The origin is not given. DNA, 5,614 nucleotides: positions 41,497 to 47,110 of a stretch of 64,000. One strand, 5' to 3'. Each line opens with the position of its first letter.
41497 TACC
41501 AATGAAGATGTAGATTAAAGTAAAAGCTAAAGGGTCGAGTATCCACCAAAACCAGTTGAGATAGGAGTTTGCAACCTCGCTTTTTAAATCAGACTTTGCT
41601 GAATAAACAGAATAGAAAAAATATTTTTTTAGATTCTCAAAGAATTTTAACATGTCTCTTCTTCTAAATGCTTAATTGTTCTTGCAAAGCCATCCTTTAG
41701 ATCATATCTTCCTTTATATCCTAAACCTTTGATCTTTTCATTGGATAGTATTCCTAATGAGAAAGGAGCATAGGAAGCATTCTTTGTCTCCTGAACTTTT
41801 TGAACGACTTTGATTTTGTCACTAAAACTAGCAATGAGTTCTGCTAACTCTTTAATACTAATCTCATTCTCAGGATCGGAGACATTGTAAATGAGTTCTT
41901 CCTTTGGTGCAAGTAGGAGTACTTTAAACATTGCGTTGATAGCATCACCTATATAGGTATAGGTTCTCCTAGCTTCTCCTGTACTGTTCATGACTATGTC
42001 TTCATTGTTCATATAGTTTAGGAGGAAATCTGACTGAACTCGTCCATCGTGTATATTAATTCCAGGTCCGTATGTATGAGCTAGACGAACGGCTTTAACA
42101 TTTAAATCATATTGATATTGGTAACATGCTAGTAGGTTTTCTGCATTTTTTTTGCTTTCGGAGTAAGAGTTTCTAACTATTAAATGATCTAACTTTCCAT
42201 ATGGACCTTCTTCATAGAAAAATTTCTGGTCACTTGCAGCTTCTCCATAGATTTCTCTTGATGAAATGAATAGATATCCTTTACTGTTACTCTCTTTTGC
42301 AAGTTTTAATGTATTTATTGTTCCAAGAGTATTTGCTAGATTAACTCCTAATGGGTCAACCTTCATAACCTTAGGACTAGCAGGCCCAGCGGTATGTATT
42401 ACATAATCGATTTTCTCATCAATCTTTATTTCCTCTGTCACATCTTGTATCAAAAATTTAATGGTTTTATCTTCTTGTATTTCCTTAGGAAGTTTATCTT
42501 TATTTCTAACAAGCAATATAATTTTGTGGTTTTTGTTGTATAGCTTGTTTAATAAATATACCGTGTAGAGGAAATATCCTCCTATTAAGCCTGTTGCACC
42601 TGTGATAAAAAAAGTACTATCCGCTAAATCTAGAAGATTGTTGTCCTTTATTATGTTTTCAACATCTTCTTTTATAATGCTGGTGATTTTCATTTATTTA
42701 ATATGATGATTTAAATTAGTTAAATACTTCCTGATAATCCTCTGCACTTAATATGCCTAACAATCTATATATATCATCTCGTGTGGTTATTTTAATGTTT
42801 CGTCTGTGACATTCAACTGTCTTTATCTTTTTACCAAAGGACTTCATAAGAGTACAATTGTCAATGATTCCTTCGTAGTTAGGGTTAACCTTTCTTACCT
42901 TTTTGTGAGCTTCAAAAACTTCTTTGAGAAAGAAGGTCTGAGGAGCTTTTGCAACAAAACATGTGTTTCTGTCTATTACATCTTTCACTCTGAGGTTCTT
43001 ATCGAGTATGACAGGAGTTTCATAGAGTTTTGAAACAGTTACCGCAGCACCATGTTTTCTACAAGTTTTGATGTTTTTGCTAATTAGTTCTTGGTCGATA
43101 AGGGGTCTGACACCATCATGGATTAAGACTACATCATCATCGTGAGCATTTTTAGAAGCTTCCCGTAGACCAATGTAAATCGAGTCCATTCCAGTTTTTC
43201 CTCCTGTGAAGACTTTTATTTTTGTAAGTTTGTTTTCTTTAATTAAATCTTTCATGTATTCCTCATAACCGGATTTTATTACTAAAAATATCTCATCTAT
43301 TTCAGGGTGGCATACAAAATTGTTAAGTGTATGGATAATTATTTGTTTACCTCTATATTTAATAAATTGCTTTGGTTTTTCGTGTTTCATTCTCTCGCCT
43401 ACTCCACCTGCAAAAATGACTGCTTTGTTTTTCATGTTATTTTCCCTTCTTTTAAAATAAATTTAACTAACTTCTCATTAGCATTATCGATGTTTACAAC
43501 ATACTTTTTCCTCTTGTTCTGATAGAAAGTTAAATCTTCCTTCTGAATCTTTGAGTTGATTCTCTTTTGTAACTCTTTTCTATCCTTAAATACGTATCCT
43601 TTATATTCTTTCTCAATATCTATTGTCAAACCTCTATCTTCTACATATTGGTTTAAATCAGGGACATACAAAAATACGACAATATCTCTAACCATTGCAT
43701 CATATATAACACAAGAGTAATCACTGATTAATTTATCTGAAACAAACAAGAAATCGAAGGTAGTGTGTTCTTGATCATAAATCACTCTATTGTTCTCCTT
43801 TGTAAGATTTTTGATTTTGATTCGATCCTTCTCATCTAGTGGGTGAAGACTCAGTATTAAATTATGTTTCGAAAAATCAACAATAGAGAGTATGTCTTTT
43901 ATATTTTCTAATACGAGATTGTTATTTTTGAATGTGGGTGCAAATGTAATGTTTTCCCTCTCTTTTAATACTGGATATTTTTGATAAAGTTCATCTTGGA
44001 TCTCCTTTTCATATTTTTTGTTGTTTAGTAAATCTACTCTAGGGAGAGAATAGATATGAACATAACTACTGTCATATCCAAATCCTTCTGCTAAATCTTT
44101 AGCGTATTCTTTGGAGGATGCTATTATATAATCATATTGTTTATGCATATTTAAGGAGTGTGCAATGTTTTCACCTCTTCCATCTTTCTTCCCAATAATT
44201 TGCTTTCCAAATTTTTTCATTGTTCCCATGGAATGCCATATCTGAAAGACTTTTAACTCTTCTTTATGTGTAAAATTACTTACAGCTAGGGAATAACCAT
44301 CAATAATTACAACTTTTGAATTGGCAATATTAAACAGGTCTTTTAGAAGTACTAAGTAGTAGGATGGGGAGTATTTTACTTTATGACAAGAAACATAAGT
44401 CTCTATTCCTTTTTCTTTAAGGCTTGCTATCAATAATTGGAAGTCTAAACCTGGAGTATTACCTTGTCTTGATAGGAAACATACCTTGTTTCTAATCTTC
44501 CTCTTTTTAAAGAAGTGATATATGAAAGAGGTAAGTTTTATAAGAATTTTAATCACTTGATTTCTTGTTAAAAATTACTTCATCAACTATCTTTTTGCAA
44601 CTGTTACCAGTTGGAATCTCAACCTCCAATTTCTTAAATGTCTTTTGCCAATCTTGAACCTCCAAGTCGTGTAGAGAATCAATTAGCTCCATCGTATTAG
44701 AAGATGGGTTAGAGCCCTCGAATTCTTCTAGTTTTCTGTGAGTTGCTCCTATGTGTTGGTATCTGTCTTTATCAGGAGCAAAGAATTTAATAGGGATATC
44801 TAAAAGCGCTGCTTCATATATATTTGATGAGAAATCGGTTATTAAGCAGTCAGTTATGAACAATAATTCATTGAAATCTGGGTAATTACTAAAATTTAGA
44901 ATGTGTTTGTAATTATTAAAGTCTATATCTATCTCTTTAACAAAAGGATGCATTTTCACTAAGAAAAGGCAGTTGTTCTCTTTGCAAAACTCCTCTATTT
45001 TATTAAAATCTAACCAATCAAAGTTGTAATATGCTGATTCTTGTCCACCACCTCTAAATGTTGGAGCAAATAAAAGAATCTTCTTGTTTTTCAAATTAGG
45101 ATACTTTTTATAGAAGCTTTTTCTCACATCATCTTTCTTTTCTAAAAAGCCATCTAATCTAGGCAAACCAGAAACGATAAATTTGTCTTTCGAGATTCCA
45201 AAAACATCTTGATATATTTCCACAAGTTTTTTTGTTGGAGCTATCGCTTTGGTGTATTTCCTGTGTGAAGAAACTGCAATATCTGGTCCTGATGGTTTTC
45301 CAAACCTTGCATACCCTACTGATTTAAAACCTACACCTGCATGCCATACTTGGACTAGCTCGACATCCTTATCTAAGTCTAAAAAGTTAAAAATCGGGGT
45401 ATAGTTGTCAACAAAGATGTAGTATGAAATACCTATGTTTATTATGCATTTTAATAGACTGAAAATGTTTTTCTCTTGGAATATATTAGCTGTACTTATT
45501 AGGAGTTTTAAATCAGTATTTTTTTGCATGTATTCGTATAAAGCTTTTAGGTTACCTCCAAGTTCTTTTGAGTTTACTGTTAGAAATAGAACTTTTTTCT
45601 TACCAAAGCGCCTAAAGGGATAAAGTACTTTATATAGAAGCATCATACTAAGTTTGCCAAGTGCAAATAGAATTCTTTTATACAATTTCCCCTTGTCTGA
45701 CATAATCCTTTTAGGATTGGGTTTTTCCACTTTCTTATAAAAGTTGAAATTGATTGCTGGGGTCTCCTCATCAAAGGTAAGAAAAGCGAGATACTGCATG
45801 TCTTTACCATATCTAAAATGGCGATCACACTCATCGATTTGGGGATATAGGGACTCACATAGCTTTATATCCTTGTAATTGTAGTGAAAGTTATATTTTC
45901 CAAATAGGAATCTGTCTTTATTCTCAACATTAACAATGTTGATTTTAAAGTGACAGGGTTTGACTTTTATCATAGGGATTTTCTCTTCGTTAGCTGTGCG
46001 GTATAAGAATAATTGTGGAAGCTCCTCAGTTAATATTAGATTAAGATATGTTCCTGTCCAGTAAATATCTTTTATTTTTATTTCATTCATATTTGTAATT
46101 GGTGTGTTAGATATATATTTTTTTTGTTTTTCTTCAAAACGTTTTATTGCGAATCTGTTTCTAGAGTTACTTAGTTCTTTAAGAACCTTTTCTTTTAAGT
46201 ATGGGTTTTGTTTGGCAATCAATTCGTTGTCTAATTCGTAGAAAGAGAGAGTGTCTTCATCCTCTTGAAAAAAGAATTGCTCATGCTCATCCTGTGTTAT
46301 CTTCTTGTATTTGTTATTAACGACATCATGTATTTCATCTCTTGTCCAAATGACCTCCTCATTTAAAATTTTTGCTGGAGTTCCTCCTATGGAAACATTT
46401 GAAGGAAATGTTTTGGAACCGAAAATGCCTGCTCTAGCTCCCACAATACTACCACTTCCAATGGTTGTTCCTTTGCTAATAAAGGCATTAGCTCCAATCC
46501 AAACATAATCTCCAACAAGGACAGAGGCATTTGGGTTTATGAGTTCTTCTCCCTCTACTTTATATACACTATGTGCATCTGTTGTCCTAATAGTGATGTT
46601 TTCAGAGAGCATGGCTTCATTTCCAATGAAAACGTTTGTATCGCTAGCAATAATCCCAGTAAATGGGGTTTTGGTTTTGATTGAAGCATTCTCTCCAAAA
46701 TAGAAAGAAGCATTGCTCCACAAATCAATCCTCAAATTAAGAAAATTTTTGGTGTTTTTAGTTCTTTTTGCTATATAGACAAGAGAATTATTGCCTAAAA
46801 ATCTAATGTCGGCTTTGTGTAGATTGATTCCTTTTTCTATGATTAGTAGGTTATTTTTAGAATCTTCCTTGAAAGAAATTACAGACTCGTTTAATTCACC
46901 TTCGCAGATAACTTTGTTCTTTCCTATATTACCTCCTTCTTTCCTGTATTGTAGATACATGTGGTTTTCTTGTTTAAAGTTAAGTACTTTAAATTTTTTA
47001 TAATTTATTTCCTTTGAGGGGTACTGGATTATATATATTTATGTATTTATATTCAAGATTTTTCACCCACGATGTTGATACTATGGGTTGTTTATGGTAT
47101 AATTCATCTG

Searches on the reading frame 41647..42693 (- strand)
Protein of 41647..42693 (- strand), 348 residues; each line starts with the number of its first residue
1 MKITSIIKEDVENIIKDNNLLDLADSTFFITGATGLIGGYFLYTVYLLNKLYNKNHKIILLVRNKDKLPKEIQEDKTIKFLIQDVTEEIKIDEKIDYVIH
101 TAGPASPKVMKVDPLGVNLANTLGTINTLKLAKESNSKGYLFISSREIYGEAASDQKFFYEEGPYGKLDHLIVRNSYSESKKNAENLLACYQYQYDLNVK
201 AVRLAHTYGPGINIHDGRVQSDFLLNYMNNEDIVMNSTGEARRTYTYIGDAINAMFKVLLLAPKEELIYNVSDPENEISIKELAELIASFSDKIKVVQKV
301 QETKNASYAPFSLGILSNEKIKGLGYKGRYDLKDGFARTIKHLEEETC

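Call 53: search_protein_families(library=pfam, proteins=[window:41647-42693:-], max_evalue=0.00001)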
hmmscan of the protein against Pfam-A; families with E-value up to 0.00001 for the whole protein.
window:41647-42693:- (348 aa): 5 families
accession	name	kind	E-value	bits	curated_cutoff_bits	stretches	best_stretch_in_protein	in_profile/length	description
PF01370.27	Epimerase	-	1e-32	114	20.9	1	29-271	2-239/240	NAD dependent epimerase/dehydratase family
PF16363.11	GDP_Man_Dehyd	-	5.7e-21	75.8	27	1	29-295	1-271/332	GDP-mannose 4,6 dehydratase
PF07993.18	NAD_binding_4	-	1.6e-12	47.6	20.1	1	90-213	84-210/258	Male sterility protein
PF01073.25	3Beta_HSD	-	1.9e-09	37.4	22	1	30-249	2-219/280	3-beta hydroxysteroid dehydrogenase/isomerase family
PF13460.12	NAD_binding_10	-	1.3e-06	28.8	27.2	1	32-188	1-131/184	NAD(P)H-binding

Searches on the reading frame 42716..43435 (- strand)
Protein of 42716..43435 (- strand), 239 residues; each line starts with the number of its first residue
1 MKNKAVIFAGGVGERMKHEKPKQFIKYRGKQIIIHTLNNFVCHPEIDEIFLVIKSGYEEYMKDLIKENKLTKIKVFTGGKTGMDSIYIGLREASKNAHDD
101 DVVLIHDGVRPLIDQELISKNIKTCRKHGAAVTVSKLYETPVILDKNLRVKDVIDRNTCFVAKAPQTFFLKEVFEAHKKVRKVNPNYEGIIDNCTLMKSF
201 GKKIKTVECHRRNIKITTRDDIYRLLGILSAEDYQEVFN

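Call 54: search_protein_families(library=pfam, proteins=[window:42716-43435:-], max_evalue=0.0001)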
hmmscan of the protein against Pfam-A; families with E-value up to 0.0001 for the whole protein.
window:42716-43435:- (239 aa): 3 families
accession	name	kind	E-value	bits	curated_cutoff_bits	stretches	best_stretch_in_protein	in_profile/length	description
PF01128.25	IspD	-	1.8e-41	142.8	27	1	5-223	3-213/221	2-C-methyl-D-erythritol 4-phosphate cytidylyltransferase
PF12804.13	NTP_transf_3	-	1.1e-10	42.4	27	1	5-145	1-134/160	MobA-like NTP transferase domain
PF00483.29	NTP_transferase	-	3.1e-05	24.1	21.2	1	4-76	1-76/245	Nucleotidyl transferase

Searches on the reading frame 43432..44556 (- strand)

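Call 53: search_protein_families(library=pfam, proteins=[window:43432-44556:-], max_evalue=0.00001)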
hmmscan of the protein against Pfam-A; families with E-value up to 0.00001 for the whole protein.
window:43432-44556:- (374 aa): 1 family
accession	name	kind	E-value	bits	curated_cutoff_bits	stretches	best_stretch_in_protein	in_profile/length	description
PF04464.20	Glyphos_transf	-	2.8e-41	142.2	22.1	1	17-368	8-366/367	CDP-Glycerol:Poly(glycerophosphate) glycerophosphotransferase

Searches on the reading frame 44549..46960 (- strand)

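Call 22: search_protein_families(library=pfam, proteins=[window:44549-46960:-], max_evalue=0.00001)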
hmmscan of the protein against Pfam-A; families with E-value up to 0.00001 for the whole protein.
window:44549-46960:- (803 aa): 2 families
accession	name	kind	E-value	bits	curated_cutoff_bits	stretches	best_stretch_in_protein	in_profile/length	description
PF04464.20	Glyphos_transf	-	6.6e-51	173.8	22.1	1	450-795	9-365/367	CDP-Glycerol:Poly(glycerophosphate) glycerophosphotransferase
PF00132.30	Hexapep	-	1e-07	31.8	27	1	147-180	2-35/36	Bacterial transferase hexapeptide (six repeats)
